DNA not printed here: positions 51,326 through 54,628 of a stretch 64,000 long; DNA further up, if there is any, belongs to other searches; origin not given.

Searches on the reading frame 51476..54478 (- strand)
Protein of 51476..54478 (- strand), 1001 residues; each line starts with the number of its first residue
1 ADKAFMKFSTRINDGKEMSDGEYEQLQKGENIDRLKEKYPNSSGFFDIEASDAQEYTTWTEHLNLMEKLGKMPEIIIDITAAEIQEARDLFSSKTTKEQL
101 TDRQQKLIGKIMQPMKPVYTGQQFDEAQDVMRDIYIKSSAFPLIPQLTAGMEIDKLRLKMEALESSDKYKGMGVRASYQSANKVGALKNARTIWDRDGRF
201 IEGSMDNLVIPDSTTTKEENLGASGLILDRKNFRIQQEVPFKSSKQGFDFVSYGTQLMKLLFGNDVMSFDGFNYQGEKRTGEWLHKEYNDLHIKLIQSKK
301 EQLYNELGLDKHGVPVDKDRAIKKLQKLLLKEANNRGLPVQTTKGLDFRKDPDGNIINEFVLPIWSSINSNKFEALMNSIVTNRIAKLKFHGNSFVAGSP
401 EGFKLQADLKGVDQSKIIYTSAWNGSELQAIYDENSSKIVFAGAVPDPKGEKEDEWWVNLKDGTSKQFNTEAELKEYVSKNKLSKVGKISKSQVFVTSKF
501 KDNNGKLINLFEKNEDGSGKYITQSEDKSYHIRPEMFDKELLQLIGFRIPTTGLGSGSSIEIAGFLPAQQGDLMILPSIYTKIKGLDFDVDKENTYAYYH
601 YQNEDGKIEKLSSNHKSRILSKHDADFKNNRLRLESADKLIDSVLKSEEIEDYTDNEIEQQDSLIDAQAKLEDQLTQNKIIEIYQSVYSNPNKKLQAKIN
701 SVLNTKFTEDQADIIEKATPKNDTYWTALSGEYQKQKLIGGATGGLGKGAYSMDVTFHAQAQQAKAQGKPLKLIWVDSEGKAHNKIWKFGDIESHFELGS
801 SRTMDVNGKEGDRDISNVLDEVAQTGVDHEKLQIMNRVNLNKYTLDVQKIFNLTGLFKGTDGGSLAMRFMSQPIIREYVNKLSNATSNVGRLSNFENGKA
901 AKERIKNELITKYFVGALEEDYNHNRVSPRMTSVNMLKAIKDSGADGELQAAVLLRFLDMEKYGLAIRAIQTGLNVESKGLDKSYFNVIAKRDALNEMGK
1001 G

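Call 53: search_dna_similar(query=window:51476-54478:-, collection=phages, mode=protein, max_rows=30, rows=spread)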
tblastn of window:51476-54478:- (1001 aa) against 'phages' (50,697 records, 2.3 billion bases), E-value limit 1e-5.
Records with a match: 50; places in all: 50; records where one place covers at least 80% of the query: 29.
Best place of each record, by identity: <60% 50.
By first word of the organism name: Flavobacterium 29; uncultured 17; Cellulophaga 2; crAssphage 1; Bacteriophage 1.
By host as written in the record: - 19; Flavobacterium psychrophilum 950106-1/1 12; Flavobacterium psychrophilum 020612-2/1 3; Flavobacterium psychrophilum strain FPS-D10 3; Flavobacterium psychrophilum FPS-D15 2; Flavobacterium psychrophilum FPS-D10 2; Flavobacterium psychrophilum strain FPS-D15 2; Cellulophaga baltica #14 2; and 5 more.
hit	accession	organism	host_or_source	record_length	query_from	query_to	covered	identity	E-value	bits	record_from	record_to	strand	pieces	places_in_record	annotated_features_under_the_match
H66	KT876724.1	Flavobacterium phage FpV4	Flavobacterium psychrophilum 950106-1/1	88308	35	877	84%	35.4%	9e-133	449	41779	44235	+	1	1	putative structural protein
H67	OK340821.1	Flavobacterium phage FpV4-1.2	Flavobacterium psychrophilum 020612-2/1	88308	35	877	84%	35.4%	9e-133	449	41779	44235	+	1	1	record has no annotation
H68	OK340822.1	Flavobacterium phage FpV4-1.3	Flavobacterium psychrophilum 020612-2/1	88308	35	877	84%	35.4%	9e-133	449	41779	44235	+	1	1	record has no annotation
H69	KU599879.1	Flavobacterium phage Fpv3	Flavobacterium psychrophilum 950106-1/1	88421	35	877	84%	35.4%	9e-133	449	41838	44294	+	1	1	structural protein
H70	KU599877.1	Flavobacterium phage Fpv1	Flavobacterium psychrophilum 950106-1/1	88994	35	877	84%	35.2%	3e-132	447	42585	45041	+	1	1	structural protein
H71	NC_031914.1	Flavobacterium phage Fpv1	Flavobacterium psychrophilum 950106-1/1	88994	35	877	84%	35.2%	3e-132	447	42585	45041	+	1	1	virion structural protein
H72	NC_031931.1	Flavobacterium phage Fpv2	Flavobacterium psychrophilum 950106-1/1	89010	35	877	84%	35.2%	3e-132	447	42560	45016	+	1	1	virion structural protein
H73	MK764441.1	Flavobacterium phage FPSV-F12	Flavobacterium psychrophilum 950106-1/1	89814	35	877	84%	35.2%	3e-132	447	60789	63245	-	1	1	structural protein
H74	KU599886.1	Flavobacterium phage Fpv20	Flavobacterium psychrophilum 950106-1/1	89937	35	877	84%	35.2%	3e-132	447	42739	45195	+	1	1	structural protein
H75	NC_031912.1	Flavobacterium phage Fpv20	Flavobacterium psychrophilum 950106-1/1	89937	35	877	84%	35.2%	3e-132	447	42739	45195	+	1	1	virion structural protein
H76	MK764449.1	Flavobacterium phage FPSV-S29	Flavobacterium psychrophilum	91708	35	877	84%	35.2%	5e-132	447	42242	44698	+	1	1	structural protein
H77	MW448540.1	Flavobacterium phage FPSV-D25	Flavobacterium psychrophilum strain ...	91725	35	877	84%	35.2%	5e-132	447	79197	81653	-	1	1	record has no annotation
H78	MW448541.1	Flavobacterium phage FPSV-D27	Flavobacterium psychrophilum strain ...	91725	35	877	84%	35.2%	5e-132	447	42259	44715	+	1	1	record has no annotation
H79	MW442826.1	Flavobacterium phage FPSV-D9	Flavobacterium psychrophilum FPS-D15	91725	35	877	84%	35.2%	5e-132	447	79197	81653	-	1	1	record has no annotation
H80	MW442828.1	Flavobacterium phage FPSV-D13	Flavobacterium psychrophilum FPS-D10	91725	35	877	84%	35.2%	5e-132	447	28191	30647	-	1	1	record has no annotation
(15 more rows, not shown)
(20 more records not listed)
